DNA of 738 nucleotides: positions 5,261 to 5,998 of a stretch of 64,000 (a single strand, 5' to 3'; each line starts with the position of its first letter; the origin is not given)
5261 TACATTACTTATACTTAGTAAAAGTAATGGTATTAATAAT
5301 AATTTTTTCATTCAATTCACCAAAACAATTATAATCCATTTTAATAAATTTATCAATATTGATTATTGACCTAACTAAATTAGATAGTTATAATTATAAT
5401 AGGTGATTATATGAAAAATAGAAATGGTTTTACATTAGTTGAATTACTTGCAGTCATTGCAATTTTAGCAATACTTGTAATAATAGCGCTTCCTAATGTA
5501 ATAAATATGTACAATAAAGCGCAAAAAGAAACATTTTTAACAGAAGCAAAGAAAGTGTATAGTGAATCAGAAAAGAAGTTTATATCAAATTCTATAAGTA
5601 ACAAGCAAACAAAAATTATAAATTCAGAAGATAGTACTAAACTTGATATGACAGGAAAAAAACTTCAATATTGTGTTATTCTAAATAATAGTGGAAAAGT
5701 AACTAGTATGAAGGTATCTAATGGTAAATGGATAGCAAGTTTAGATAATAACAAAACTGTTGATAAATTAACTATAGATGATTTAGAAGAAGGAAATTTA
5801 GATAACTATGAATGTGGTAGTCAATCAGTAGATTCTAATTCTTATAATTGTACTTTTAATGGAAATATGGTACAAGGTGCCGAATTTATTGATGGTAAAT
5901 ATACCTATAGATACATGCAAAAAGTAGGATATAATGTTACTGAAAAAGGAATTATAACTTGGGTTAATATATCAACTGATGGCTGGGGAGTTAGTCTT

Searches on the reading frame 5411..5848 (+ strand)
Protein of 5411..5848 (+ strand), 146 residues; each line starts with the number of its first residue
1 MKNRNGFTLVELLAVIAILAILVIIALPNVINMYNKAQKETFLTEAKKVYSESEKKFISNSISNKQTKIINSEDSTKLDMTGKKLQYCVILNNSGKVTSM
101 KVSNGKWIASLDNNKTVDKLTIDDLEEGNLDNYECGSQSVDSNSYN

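Call 46: find_homologous_proteins(query=window:5411-5848:+)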
Query seq(146 aa) (146 aa): 1243 proteins with E <= 0.001 among 1694 candidates; the best 120 are listed.
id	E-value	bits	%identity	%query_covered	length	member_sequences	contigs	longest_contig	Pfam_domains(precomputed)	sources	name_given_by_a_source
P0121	3.0e-69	249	91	94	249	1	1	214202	PF07963.18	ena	-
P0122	5.7e-65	235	79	97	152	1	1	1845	PF07963.18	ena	-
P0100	1.4e-64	234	84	92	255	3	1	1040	PF07963.18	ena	-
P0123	4.9e-63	229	82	92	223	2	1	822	PF07963.18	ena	-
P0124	1.2e-61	224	76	96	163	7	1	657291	PF07963.18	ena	-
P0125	3.9e-61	223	76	96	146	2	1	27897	PF07963.18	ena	-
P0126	8.0e-59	215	72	99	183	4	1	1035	PF07963.18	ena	-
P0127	4.3e-55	203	98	73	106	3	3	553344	PF07963.18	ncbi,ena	-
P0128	1.4e-47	179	65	92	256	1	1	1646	PF07963.18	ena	-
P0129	5.8e-47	177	63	92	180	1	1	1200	PF07963.18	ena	-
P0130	2.5e-46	175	62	93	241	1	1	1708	PF07963.18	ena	-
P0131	1.0e-45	173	62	93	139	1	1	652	PF07963.18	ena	-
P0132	1.4e-45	172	63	93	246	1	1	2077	PF07963.18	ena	-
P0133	1.9e-45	172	63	90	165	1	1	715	PF07963.18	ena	-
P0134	2.7e-45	172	62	95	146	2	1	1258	PF07963.18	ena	-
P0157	1.3e-35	140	51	92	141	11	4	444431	PF07963.18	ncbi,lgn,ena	-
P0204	8.6e-24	102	50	79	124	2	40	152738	PF07963.18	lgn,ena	-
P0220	7.7e-23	99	47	72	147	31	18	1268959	PF07963.18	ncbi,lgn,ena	-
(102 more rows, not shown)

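Call 47: find_encoding_contigs(protein=P0124, flank=10000, max_places=1)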
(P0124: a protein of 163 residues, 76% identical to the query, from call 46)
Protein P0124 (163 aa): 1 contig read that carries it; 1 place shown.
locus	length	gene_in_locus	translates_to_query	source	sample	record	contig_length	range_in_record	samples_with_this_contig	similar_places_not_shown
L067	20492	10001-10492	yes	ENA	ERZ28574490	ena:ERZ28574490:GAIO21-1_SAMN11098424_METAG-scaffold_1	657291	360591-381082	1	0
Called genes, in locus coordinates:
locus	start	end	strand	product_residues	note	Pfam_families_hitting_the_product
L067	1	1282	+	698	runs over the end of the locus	PF13191:AAA_16 (weak), PF23569:NBD_SMAX1, PF00004:AAA, PF17871:AAA_lid_9, PF00004:AAA, PF07724:AAA_2, PF07728:AAA_5, PF10431:ClpB_D2-small, +8 more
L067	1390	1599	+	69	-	PF07963:N_methyl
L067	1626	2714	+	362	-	PF03382:DUF285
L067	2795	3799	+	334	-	PF14397:ATPgrasp_ST, PF02655:ATP-grasp_3 (faint), PF02955:GSH-S_ATP (faint)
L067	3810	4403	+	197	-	PF01351:RNase_HII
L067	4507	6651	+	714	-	-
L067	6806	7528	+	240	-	-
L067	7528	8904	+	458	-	PF28494:GlyRS_ins_1 (faint), PF00587:tRNA-synt_2b, PF03129:HGTP_anticodon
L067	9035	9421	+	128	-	PF04472:SepF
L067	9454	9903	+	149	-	PF05103:DivIVA, PF28068:Scy (weak)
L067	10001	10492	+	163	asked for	PF07963:N_methyl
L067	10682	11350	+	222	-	-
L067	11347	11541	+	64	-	PF03382:DUF285 (weak)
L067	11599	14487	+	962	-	PF02811:PHP, PF07733:DNA_pol3_alpha, PF17657:DNA_pol3_finger, PF14579:HHH_6, PF01336:tRNA_anti-codon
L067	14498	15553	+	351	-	-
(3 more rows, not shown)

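Call 48: find_encoding_contigs(protein=P0157, flank=10000, max_places=1)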
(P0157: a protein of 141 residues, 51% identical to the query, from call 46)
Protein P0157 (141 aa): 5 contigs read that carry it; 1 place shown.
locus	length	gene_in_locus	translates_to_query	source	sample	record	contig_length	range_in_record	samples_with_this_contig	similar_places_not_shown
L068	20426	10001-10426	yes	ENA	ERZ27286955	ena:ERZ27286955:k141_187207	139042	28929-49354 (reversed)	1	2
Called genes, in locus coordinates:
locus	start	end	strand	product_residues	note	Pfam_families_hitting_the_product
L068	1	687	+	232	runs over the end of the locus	PF00005:ABC_tran, PF13304:AAA_21 (weak)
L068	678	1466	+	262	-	-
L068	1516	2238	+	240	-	-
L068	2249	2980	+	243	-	-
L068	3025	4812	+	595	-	-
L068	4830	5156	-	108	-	-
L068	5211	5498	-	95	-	-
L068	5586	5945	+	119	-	PF13811:DUF4186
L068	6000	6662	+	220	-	PF13098:Thioredoxin_2 (faint)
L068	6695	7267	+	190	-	-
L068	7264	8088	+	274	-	PF01564:Spermine_synth (weak)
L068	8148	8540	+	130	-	-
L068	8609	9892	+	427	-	PF12733:Cadherin-like (weak)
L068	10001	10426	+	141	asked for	PF07963:N_methyl (weak)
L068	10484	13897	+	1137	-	PF01855:POR_N, PF17147:PFOR_II, PF01558:POR, PF10371:EKR (weak), PF12838:Fer4_7, PF13237:Fer4_10 (weak), PF13484:Fer4_16 (weak), PF02775:TPP_enzyme_C, +3 more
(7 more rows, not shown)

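Call 52: find_encoding_contigs(protein=P0220, flank=10000, max_places=2)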
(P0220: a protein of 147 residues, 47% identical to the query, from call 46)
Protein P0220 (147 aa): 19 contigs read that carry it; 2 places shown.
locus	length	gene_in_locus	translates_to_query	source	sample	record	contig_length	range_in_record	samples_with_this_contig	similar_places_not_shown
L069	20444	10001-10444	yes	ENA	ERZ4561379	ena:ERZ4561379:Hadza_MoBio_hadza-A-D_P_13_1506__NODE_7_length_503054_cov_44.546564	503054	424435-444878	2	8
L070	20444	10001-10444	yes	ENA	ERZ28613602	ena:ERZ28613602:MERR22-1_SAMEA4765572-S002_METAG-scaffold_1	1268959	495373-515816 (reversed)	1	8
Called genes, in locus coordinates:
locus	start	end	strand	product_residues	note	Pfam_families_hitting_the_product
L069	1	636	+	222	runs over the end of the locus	PF01712:dNK (faint), PF02223:Thymidylate_kin, PF13238:AAA_18 (weak)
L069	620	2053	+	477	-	PF01266:DAO (faint), PF07992:Pyr_redox_2 (faint), PF21688:FAD-depend_C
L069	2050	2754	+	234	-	PF00733:Asn_synthase (weak), PF00764:Arginosuc_synth (weak), PF01507:PAPS_reduct (faint), PF02540:NAD_synthase (faint), PF02568:ThiI (faint), PF06508:QueC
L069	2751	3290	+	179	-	PF00156:Pribosyltran (weak)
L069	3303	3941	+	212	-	PF02223:Thymidylate_kin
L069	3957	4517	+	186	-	PF01725:Ham1p_like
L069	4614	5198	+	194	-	PF01553:Acyltransferase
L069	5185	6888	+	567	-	PF00501:AMP-binding, PF13193:AMP-binding_C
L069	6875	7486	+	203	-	PF01553:Acyltransferase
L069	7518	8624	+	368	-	PF03033:Glyco_transf_28, PF04101:Glyco_tran_28_C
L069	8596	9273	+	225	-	PF08478:POTRA_1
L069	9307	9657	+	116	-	PF14071:YlbD_coat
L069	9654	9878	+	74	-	PF14003:YlbE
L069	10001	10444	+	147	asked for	PF07963:N_methyl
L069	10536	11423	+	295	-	PF01261:AP_endonuc_2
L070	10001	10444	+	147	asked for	PF07963:N_methyl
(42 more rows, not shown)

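Call 53: find_encoding_contigs(protein=P0204, flank=10000, max_places=2)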
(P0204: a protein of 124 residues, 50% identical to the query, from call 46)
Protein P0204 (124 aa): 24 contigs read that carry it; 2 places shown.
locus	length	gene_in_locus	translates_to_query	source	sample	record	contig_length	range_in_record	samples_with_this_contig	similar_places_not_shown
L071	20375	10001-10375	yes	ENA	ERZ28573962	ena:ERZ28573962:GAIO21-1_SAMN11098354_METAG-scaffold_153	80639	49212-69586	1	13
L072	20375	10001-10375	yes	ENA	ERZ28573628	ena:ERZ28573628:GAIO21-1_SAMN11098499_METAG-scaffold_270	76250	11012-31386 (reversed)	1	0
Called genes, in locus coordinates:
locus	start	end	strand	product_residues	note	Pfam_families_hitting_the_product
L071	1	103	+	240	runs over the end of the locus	PF01416:PseudoU_synth_1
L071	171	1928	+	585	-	PF01580:FtsK_SpoIIIE (faint), PF01935:DUF87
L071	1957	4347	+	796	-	PF01055:Glyco_hydro_31_2nd, PF21365:Glyco_hydro_31_3rd, PF17137:DUF5110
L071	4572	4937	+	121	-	-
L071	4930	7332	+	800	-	PF00133:tRNA-synt_1, PF01406:tRNA-synt_1e (faint), PF09334:tRNA-synt_1g, PF13603:tRNA-synt_1_2, PF00133:tRNA-synt_1, PF09334:tRNA-synt_1g (weak), PF08264:Anticodon_1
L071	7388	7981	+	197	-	PF17761:DUF1016_N, PF17762:HTH_ParB (faint)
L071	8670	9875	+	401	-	PF07963:N_methyl, PF03382:DUF285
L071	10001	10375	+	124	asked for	PF07963:N_methyl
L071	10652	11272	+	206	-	PF01066:CDP-OH_P_transf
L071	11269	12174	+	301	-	PF02666:PS_Dcarbxylase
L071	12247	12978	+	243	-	PF00497:SBP_bac_3, PF10613:Lig_chan-Glu_bd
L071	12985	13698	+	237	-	PF00528:BPD_transp_1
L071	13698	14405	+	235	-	PF02463:SMC_N, PF01637:ATPase_2 (weak), PF00005:ABC_tran, PF00004:AAA (faint), PF13304:AAA_21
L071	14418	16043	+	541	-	PF07963:N_methyl (weak), PF13306:LRR_5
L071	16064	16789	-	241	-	PF07685:GATase_3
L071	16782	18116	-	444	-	PF08245:Mur_ligase_M, PF08353:MurT_C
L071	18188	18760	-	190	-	-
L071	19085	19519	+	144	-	PF03862:SpoVAC_SpoVAEB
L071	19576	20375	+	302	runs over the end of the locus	PF07451:SpoVAD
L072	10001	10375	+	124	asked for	PF07963:N_methyl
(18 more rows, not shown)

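Call 73: search_protein_families(library=ncbifam, proteins=[P0220, P0157, P0204], max_evalue=0.01)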
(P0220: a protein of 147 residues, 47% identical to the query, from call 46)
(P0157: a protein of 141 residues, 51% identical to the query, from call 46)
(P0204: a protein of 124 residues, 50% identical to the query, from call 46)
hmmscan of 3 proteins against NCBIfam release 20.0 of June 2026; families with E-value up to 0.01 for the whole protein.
P0220 (147 aa): 12 families
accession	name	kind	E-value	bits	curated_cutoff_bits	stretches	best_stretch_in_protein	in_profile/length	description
NF041775.1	typeIV_PilA_Myxo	equivalog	1.8e-09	37.9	400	1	3-58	10-64/214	type IV pilin protein PilA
NF040999.1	pilin_ComGC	equivalog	5.4e-08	32.9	75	1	3-54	1-52/84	competence type IV pilus major pilin ComGC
TIGR02532.1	IV_pilin_GFxxxE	domain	1.1e-07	31.4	16.3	1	3-26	1-24/24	prepilin-type N-terminal cleavage/methylation domain-containing protein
NF040982.1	ComGD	equivalog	2e-07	31.5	70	1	3-59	1-57/139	competence type IV pilus minor pilin ComGD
NF041013.1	T4P_ComGE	equivalog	3.5e-07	30.2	49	1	2-58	2-59/83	competence type IV pilus minor pilin ComGE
TIGR01710.1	typeII_sec_gspG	equivalog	3.2e-06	27.2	88.85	1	4-54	1-50/134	type II secretion system major pseudopilin GspG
NF007862.0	PRK10574.1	equivalog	2.2e-05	24.6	138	1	2-30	3-31/145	prepilin peptidase-dependent pilin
TIGR02596.1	TIGR02596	subfamily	2.4e-05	24.5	70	1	6-55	1-50/196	Verru_Chthon cassette protein D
NF038304.1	EPS_HpsC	equivalog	0.0014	18.3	200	1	2-62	19-78/318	hormogonium polysaccharide secretion pseudopilin HpsC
TIGR02599.1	TIGR02599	subfamily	0.0027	17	256.5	1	5-38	1-33/361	Verru_Chthon cassette protein C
TIGR01708.2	typeII_sec_gspH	equivalog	0.0047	16.9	80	1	4-26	2-24/169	type II secretion system minor pseudopilin GspH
NF041002.1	pilin_ComGF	equivalog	0.0051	17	80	1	3-43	1-40/139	competence type IV pilus minor pilin ComGF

P0157 (141 aa): 10 families
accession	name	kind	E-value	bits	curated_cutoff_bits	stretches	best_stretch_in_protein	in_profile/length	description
NF041775.1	typeIV_PilA_Myxo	equivalog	8.7e-10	38.9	400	1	3-59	11-66/214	type IV pilin protein PilA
NF040999.1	pilin_ComGC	equivalog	9e-09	35.4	75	1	2-53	1-52/84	competence type IV pilus major pilin ComGC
NF041013.1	T4P_ComGE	equivalog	2e-08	34.2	49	1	2-71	3-72/83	competence type IV pilus minor pilin ComGE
TIGR02532.1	IV_pilin_GFxxxE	domain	3.9e-08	32.8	16.3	1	2-25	1-24/24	prepilin-type N-terminal cleavage/methylation domain-containing protein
NF040982.1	ComGD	equivalog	1.7e-07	31.7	70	1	2-59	1-58/139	competence type IV pilus minor pilin ComGD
TIGR01710.1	typeII_sec_gspG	equivalog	3.8e-07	30.2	88.85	1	3-52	1-50/134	type II secretion system major pseudopilin GspG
NF007862.0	PRK10574.1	equivalog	3e-06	27.4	138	1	2-32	4-34/145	prepilin peptidase-dependent pilin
TIGR02596.1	TIGR02596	subfamily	0.0013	18.9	70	0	5-28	1-24/196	Verru_Chthon cassette protein D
TIGR01708.2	typeII_sec_gspH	equivalog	0.0035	17.4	80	1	3-21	2-20/169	type II secretion system minor pseudopilin GspH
NF041002.1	pilin_ComGF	equivalog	0.0057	16.9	80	1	2-46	1-44/139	competence type IV pilus minor pilin ComGF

P0204 (124 aa): 12 families
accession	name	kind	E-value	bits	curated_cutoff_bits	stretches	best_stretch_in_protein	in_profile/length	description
NF041013.1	T4P_ComGE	equivalog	4.5e-10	39.5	49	1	2-77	2-78/83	competence type IV pilus minor pilin ComGE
NF041775.1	typeIV_PilA_Myxo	equivalog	3.2e-08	33.8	400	1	3-59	10-65/214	type IV pilin protein PilA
TIGR02532.1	IV_pilin_GFxxxE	domain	2.4e-07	30.3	16.3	1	3-26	1-24/24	prepilin-type N-terminal cleavage/methylation domain-containing protein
NF040999.1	pilin_ComGC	equivalog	2.7e-07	30.7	75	1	3-69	1-66/84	competence type IV pilus major pilin ComGC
NF040982.1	ComGD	equivalog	4.5e-07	30.3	70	1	3-76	1-73/139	competence type IV pilus minor pilin ComGD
TIGR01710.1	typeII_sec_gspG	equivalog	2.8e-06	27.4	88.85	1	4-55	1-51/134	type II secretion system major pseudopilin GspG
NF007862.0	PRK10574.1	equivalog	8.3e-06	26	138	1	2-52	3-52/145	prepilin peptidase-dependent pilin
NF041002.1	pilin_ComGF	equivalog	0.00042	20.5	80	1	3-87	1-82/139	competence type IV pilus minor pilin ComGF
TIGR02599.1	TIGR02599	subfamily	0.002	17.4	256.5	1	5-55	1-48/361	Verru_Chthon cassette protein C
NF038304.1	EPS_HpsC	equivalog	0.0058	16.2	200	1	2-59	19-75/318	hormogonium polysaccharide secretion pseudopilin HpsC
NF041014.1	pilin_ComGG_2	equivalog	0.0078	16.8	40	0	2-77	2-79/101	competence type IV pilus minor pilin ComGG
TIGR01708.2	typeII_sec_gspH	equivalog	0.0078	16.2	80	1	4-25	2-23/169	type II secretion system minor pseudopilin GspH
